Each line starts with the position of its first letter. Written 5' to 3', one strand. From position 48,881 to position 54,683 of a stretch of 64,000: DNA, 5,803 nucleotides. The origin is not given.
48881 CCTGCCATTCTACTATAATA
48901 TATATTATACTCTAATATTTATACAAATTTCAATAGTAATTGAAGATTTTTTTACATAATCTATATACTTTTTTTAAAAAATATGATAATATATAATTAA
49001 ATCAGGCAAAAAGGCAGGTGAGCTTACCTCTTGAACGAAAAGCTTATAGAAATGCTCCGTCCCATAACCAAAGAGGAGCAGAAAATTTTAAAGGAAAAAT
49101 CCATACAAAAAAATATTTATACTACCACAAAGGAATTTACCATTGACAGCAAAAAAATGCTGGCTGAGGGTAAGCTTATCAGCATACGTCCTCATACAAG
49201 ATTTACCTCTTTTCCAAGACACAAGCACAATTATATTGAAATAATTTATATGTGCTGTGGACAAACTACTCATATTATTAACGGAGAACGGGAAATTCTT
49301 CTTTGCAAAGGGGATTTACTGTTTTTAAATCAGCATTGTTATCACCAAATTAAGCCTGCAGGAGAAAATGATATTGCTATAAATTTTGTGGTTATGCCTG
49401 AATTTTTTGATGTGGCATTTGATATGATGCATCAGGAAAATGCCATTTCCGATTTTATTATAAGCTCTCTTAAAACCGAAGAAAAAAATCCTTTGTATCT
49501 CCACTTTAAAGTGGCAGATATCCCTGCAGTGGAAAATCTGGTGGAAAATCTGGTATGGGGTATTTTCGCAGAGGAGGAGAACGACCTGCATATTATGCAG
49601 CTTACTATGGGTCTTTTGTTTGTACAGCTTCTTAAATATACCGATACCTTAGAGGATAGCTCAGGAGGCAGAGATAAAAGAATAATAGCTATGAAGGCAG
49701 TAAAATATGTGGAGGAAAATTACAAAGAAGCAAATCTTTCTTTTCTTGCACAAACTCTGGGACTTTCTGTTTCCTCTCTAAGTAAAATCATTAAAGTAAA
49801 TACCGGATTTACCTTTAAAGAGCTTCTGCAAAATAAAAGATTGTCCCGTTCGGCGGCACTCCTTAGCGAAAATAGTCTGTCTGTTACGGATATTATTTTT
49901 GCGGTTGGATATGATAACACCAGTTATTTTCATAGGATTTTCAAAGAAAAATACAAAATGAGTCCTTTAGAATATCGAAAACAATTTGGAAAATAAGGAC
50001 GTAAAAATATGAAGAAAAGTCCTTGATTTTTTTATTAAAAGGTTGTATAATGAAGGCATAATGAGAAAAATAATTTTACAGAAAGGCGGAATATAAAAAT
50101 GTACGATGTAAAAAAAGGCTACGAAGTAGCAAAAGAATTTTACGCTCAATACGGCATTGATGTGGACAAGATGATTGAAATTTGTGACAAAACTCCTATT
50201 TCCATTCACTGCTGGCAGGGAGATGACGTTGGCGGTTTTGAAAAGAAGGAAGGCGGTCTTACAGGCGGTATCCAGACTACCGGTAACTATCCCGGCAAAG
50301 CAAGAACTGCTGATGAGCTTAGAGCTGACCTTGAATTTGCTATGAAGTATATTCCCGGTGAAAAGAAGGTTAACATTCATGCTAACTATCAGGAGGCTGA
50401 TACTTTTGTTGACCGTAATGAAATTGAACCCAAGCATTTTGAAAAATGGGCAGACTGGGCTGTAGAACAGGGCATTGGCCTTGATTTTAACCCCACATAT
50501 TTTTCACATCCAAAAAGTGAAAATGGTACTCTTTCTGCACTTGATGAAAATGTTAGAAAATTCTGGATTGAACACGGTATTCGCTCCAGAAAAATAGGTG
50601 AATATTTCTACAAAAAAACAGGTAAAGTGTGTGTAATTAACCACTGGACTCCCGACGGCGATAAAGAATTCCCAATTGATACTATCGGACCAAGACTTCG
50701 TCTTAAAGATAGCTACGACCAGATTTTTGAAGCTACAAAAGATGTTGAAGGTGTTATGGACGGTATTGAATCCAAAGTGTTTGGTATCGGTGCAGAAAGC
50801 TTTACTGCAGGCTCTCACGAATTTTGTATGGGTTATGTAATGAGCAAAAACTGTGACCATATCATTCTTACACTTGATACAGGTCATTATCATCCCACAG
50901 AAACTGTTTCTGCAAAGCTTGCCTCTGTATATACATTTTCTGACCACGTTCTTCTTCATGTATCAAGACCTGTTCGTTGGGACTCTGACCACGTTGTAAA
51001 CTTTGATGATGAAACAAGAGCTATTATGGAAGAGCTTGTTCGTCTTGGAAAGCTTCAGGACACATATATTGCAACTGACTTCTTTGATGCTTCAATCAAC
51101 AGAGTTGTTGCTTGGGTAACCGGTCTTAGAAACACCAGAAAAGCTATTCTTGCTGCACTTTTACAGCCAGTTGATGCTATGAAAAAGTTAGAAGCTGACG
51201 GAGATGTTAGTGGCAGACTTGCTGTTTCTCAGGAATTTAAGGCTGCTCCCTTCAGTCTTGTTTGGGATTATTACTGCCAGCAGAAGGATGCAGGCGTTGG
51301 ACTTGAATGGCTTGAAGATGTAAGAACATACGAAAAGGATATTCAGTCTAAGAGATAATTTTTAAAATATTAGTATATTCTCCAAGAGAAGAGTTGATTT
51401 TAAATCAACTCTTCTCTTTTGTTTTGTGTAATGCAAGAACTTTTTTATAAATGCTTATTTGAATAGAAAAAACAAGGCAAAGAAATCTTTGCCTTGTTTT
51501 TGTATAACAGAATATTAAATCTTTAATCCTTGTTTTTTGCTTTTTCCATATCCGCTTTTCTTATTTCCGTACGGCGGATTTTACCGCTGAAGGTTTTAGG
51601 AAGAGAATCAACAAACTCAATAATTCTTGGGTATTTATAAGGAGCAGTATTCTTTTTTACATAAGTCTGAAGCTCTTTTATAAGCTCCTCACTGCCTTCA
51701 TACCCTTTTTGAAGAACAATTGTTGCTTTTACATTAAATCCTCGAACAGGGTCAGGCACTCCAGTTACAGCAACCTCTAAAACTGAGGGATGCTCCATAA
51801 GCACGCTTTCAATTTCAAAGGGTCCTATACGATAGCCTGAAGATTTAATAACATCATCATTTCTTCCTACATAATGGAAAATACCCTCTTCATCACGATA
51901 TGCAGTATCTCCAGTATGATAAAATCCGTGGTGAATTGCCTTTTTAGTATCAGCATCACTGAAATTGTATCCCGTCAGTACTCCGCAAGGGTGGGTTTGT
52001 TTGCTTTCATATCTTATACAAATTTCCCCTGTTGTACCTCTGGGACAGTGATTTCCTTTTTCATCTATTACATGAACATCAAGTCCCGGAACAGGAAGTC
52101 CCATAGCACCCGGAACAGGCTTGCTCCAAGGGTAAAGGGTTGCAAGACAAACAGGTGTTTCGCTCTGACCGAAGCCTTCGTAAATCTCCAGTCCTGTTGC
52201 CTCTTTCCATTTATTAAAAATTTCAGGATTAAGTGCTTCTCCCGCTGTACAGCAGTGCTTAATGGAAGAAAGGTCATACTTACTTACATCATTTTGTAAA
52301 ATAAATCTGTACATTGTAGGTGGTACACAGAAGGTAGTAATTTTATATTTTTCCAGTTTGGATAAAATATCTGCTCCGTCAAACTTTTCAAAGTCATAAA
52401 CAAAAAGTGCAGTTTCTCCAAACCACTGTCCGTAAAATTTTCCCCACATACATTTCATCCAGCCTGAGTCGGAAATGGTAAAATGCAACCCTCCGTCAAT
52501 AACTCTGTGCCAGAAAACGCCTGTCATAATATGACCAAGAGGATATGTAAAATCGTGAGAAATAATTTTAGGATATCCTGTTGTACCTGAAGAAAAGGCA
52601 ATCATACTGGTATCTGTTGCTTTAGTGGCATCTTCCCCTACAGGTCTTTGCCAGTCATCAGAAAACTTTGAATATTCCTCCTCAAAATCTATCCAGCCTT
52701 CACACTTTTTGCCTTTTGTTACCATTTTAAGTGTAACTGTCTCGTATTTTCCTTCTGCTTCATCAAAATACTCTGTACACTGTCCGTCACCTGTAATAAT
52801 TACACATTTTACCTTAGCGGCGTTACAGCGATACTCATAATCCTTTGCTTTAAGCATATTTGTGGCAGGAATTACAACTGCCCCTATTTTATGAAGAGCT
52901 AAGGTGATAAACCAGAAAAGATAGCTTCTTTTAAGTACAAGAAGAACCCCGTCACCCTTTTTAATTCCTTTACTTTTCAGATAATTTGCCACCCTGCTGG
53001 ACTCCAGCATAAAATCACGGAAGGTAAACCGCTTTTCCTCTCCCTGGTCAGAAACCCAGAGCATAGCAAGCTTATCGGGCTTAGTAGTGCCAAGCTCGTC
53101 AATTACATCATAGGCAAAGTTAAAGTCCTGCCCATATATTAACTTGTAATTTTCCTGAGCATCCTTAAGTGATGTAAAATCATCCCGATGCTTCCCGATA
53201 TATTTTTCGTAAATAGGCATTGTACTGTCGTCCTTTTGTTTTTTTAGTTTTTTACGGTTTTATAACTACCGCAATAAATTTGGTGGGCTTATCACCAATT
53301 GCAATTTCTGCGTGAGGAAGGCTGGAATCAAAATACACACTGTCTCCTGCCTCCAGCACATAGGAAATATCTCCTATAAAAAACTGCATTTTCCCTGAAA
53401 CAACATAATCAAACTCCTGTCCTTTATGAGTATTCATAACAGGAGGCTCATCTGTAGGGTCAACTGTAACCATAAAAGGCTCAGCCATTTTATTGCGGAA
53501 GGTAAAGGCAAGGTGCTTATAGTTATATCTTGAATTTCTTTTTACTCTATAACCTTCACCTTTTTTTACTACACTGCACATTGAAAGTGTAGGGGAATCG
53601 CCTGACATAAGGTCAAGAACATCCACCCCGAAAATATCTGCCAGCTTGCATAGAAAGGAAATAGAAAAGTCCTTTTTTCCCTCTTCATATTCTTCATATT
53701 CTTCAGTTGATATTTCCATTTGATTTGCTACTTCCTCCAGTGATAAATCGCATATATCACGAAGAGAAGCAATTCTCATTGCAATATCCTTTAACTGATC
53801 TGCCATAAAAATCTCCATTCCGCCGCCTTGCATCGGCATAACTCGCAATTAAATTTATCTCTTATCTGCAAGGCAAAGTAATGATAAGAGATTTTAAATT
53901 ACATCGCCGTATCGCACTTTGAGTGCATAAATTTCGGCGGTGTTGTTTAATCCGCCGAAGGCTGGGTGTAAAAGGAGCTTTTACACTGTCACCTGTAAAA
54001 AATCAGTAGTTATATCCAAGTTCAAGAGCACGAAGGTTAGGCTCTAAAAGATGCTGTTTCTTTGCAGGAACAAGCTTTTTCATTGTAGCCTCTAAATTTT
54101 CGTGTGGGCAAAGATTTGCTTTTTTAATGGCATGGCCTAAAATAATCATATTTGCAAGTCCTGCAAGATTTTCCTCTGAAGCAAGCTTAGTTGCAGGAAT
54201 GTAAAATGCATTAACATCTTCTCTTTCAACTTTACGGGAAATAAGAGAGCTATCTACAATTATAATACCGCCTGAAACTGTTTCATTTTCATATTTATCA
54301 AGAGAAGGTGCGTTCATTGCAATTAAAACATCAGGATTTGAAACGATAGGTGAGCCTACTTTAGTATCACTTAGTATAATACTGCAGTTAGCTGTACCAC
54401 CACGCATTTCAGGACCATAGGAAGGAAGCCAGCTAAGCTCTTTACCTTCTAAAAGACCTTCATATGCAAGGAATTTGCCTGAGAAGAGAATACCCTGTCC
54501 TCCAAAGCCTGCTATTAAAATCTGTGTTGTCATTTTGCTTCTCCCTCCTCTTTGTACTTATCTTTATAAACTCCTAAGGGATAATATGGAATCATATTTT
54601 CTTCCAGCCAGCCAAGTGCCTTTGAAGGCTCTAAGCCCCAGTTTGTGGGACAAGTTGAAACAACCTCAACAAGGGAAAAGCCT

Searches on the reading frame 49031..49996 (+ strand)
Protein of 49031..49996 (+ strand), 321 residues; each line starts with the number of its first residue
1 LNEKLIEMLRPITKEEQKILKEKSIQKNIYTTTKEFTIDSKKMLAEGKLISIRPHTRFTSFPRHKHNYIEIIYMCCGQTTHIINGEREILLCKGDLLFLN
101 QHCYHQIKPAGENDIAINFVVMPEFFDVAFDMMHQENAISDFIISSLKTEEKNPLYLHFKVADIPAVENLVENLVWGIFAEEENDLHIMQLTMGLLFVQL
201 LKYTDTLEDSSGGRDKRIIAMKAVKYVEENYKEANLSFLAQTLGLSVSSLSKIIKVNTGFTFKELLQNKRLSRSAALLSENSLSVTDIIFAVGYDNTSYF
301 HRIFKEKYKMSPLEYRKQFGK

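Call 81: search_protein_families(library=pfam, proteins=[window:49031-49996:+], max_evalue=0.00001)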
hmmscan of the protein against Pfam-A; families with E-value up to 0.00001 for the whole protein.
window:49031-49996:+ (321 aa): 3 families
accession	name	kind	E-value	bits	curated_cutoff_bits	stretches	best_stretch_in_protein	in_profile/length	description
PF12833.13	HTH_18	-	6e-21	75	33.6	1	239-318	1-80/80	Helix-turn-helix domain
PF00165.29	HTH_AraC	-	7.1e-14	52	26.6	1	281-317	8-42/42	Bacterial regulatory helix-turn-helix proteins, AraC family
PF02311.25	AraC_binding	-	4.4e-09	36.6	21.1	1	59-117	14-71/135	AraC-like ligand binding domain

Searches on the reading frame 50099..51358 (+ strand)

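Call 81: search_protein_families(library=pfam, proteins=[window:50099-51358:+], max_evalue=0.00001)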
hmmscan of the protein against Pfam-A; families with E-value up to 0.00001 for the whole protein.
window:50099-51358:+ (419 aa): 1 family
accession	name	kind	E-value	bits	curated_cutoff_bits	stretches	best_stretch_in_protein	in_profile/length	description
PF06134.17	RhaA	-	1.8e-176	587.9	22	1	3-419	2-417/417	L-rhamnose isomerase (RhaA)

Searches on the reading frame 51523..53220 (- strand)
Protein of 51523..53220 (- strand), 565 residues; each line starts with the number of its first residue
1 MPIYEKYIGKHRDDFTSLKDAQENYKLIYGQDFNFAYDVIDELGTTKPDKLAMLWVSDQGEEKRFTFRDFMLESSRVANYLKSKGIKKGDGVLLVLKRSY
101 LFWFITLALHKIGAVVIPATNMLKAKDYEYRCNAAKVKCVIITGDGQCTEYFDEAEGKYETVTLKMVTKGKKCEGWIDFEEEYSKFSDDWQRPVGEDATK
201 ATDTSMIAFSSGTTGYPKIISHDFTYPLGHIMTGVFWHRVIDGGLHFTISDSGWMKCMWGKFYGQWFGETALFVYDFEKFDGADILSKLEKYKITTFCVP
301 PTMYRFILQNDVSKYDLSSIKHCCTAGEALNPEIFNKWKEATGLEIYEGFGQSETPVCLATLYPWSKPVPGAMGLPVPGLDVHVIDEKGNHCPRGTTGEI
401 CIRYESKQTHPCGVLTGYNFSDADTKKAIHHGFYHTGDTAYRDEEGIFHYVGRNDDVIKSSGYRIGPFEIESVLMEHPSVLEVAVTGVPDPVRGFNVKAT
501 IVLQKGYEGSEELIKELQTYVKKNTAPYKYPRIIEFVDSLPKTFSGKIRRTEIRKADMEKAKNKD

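Call 5: search_protein_families(library=pfam, proteins=[window:51523-53220:-])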
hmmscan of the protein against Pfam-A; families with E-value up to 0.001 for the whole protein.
window:51523-53220:- (565 aa): 2 families
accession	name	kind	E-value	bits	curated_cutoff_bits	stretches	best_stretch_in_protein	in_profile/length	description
PF00501.34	AMP-binding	-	1.9e-60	205.2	29.9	1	45-403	6-375/384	AMP-binding enzyme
PF13193.12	AMP-binding_C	-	1.1e-21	78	24.5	1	469-547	1-76/76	AMP-binding enzyme C-terminal domain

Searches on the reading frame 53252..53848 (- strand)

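Call 5: search_protein_families(library=pfam, proteins=[window:53252-53848:-])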
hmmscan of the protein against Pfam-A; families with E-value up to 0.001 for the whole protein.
window:53252-53848:- (198 aa): 4 families
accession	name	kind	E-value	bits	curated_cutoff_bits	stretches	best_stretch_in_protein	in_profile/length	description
PF07883.17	Cupin_2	-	3.7e-15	55.8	27.2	1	126-195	2-70/70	Cupin domain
PF12844.13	HTH_19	-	4.2e-07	30.2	30.2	1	25-82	3-60/64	Helix-turn-helix domain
PF13560.12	HTH_31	-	1.1e-06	29.3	27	1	23-77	3-58/64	Helix-turn-helix domain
PF01381.28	HTH_3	-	1.6e-06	28.5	23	1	26-79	1-54/55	Helix-turn-helix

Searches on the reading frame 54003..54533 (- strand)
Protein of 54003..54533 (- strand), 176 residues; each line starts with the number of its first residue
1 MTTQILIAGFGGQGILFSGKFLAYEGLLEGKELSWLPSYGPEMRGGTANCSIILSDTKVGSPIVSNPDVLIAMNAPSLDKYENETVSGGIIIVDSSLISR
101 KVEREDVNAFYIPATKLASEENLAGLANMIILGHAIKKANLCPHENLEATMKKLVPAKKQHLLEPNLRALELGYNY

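Call 5: search_protein_families(library=pfam, proteins=[window:54003-54533:-])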
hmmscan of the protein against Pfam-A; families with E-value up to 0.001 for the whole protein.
window:54003-54533:- (176 aa): 1 family
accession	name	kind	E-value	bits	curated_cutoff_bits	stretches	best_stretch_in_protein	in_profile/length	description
PF01558.24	POR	-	1.5e-36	126.6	27.4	1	11-175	1-173/173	Pyruvate ferredoxin/flavodoxin oxidoreductase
